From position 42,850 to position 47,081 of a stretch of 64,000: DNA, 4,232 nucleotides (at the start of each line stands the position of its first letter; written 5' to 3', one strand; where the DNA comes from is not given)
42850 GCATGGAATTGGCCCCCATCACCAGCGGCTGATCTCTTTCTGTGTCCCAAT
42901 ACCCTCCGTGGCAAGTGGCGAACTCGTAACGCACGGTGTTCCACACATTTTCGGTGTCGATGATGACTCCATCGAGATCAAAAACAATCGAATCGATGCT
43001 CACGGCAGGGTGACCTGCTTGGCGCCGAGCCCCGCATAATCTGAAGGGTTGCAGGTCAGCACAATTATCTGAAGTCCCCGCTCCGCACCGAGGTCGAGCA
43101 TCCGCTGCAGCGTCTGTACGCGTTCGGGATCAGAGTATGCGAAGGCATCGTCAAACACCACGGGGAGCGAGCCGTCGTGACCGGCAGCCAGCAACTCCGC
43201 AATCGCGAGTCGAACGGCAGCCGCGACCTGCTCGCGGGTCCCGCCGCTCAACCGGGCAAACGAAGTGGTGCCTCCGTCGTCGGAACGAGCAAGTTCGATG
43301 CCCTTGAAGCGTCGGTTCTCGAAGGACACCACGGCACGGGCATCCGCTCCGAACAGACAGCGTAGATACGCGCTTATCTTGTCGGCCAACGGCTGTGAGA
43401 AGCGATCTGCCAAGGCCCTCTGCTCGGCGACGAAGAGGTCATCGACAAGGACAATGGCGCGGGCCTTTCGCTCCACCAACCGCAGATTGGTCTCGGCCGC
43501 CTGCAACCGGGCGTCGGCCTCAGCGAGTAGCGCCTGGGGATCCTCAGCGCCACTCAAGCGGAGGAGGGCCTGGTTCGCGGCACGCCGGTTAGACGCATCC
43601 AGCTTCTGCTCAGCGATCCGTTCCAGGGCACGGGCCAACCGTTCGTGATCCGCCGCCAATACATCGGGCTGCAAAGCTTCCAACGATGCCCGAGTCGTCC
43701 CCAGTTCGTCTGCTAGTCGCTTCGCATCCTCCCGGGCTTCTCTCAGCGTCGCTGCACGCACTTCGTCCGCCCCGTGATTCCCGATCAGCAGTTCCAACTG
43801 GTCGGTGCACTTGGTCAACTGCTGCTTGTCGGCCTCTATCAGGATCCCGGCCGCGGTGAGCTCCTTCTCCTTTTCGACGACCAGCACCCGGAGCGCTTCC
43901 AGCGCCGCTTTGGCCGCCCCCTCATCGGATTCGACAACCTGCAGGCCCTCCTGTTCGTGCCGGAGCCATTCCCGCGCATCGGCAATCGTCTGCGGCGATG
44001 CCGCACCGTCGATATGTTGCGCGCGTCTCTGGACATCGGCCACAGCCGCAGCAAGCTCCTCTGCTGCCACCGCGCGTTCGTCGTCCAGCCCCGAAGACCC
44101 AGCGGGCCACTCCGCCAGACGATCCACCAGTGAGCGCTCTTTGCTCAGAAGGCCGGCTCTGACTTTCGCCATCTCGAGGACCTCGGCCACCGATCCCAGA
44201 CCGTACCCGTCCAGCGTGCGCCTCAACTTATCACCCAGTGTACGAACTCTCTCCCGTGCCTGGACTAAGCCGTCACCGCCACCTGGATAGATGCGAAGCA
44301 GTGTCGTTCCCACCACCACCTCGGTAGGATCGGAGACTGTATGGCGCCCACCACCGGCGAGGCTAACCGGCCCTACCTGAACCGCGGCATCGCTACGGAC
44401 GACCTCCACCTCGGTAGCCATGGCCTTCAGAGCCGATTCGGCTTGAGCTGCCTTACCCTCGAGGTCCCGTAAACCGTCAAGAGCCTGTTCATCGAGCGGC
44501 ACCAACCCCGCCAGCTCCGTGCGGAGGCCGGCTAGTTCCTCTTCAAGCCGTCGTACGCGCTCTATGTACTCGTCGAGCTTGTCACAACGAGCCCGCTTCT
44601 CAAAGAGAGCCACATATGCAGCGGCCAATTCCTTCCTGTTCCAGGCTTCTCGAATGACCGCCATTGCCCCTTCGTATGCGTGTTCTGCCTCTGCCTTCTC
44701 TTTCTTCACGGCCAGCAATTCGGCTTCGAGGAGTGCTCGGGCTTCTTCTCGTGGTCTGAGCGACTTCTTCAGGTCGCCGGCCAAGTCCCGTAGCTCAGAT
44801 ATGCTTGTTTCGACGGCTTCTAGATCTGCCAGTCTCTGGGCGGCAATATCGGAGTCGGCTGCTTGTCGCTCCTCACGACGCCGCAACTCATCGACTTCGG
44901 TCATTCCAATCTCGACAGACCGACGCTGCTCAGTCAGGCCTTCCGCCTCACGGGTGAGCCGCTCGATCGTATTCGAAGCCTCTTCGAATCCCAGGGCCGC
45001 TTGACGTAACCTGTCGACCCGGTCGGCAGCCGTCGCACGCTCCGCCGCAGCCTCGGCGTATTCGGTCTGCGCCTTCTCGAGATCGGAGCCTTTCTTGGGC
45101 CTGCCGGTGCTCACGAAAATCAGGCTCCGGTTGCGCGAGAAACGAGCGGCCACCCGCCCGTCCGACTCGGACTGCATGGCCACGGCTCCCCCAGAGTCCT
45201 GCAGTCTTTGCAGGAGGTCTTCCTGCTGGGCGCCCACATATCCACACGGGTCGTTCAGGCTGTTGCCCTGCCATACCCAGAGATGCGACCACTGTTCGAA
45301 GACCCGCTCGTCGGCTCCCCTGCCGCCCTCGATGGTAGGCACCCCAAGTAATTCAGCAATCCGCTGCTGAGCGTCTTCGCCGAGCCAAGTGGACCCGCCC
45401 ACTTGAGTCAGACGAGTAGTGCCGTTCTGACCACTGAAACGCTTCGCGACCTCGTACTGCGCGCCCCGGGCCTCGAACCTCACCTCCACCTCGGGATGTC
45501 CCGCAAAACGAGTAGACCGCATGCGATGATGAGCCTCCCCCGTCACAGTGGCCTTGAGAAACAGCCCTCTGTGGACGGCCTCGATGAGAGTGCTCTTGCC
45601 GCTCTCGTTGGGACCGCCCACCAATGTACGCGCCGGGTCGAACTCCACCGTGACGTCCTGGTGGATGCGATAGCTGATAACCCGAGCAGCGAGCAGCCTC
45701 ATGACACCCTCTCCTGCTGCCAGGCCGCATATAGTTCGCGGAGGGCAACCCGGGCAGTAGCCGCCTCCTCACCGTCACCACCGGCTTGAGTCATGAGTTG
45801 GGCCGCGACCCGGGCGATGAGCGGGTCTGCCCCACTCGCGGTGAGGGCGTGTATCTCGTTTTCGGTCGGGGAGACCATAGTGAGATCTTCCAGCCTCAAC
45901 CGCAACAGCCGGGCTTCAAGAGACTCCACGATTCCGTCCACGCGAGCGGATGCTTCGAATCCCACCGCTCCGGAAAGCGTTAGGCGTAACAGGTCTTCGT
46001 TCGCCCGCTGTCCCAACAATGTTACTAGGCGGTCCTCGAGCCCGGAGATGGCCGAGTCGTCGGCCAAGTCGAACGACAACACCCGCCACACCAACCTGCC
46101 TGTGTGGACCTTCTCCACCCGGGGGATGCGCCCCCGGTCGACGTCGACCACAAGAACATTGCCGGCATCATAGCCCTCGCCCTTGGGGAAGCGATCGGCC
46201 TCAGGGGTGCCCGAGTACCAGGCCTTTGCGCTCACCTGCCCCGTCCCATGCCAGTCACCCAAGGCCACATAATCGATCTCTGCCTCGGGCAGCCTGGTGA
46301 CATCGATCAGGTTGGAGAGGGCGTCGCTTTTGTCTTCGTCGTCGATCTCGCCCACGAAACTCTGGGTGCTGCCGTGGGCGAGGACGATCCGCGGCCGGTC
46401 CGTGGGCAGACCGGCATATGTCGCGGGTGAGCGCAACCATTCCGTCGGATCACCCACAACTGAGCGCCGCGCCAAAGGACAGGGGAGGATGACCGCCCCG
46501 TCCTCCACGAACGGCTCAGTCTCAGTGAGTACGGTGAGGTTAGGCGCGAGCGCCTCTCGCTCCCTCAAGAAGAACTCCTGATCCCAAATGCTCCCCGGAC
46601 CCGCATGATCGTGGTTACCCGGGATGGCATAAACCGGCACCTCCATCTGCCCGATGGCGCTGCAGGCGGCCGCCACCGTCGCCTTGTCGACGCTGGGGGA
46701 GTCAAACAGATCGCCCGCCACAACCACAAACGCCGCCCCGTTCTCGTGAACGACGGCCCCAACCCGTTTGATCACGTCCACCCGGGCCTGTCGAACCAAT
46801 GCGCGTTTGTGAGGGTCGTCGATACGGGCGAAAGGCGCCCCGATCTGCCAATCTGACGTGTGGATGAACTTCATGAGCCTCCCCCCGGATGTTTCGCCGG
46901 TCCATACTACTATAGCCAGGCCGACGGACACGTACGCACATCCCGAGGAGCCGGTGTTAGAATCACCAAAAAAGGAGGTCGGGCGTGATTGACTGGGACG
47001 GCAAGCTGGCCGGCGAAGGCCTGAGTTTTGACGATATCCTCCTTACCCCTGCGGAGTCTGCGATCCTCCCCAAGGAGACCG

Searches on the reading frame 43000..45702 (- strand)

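Call 10: search_protein_families(library=pfam, proteins=[window:43000-45702:-], max_evalue=0.01)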
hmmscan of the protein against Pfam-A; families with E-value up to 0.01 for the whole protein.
window:43000-45702:- (900 aa): 6 families
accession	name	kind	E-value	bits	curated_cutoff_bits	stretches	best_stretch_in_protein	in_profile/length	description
PF02463.25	SMC_N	-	4.3e-09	36.6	40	1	14-886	15-199/220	RecF/RecN/SMC N terminal domain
PF13476.12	AAA_23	-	2.1e-08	35.5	27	1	11-124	7-130/201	AAA domain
PF13555.12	AAA_29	-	1.2e-05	25.3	27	1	13-44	11-43/61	P-loop containing region of AAA domain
PF13558.12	SbcC_Walker_B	-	5.4e-05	23.8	27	1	809-869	25-88/90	SbcC/RAD50-like, Walker B motif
PF13175.12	AAA_15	-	0.00067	19.8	32.1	1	10-43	10-43/374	AAA ATPase domain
PF13514.12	AAA_27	-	0.0008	19.5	22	1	1-48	1-51/206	AAA domain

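Call 52: search_protein_families(library=padloc, proteins=[window:43000-45702:-], max_evalue=0.001)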
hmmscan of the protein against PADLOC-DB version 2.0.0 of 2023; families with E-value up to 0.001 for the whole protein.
window:43000-45702:- (900 aa): 16 families
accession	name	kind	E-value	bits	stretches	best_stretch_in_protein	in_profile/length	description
PDLC03859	LmuB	-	6.9e-14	50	1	16-428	15-427/611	-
PDLC04135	mad3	-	6.5e-09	33.8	1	5-887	4-325/374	mads_3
PDLC04140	mad8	-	4.5e-06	24.4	0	795-890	154-238/314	mads_8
PDLC00102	GajA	-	8.4e-06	22.5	1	5-51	5-49/532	AAA ATPase domain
PDLC00519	JetC1|JetC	-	2.1e-05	21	0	7-43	8-43/1097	DUF3584 domain; MukB-like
PDLC00277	PtuA1|PtuA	-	2.3e-05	21.8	1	1-59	1-59/423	AAA ATPase domain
PDLC03868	LmuB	-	3.9e-05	20.1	1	528-786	622-872/1035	-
PDLC03860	LmuB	-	0.0001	19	1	14-87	17-82/565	-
PDLC00267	PtuA1|PtuA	-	0.00011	19.4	1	1-56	1-58/438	AAA ATPase domain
PDLC00098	GajA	-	0.00011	19.1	1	7-46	7-46/534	AAA ATPase domain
PDLC00278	PtuA1|PtuA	-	0.00018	18.9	1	1-55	1-57/436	AAA ATPase domain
PDLC02979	AriA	-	0.00028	18.8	1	8-42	8-42/373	-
PDLC00253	LmuB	-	0.00038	17.1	1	7-47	10-50/567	AAA ATPase domain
PDLC00310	PtuA1|PtuA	-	0.00051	17.2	0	1-49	1-51/443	AAA ATPase domain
PDLC00063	GajA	-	0.00051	16.7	0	1-45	1-45/679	AAA ATPase domain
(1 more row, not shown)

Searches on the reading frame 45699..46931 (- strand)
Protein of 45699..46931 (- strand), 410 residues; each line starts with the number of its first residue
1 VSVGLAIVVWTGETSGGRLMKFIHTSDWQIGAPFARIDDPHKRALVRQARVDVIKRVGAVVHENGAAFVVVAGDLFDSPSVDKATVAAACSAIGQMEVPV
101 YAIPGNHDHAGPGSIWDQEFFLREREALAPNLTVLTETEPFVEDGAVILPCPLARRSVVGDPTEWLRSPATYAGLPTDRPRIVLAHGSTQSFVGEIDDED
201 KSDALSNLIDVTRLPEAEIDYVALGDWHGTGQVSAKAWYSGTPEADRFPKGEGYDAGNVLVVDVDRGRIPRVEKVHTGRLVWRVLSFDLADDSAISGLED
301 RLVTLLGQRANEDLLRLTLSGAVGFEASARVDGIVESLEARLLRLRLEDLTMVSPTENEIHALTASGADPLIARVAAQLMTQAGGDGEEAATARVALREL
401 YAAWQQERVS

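Call 10: search_protein_families(library=pfam, proteins=[window:45699-46931:-], max_evalue=0.01)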
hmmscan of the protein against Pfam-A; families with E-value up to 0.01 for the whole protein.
window:45699-46931:- (410 aa): 1 family
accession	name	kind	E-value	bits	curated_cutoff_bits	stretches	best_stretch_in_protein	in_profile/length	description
PF00149.33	Metallophos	-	2.1e-11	45.1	21.5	1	20-228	1-189/191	Calcineurin-like phosphoesterase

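Call 52: search_protein_families(library=padloc, proteins=[window:45699-46931:-], max_evalue=0.001)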
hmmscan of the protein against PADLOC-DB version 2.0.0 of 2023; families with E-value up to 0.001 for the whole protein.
window:45699-46931:- (410 aa): 1 family
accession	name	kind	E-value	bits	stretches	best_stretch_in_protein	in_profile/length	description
PDLC03561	REase_II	-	0.00098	16.8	0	318-402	240-321/345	Type II restriction enzyme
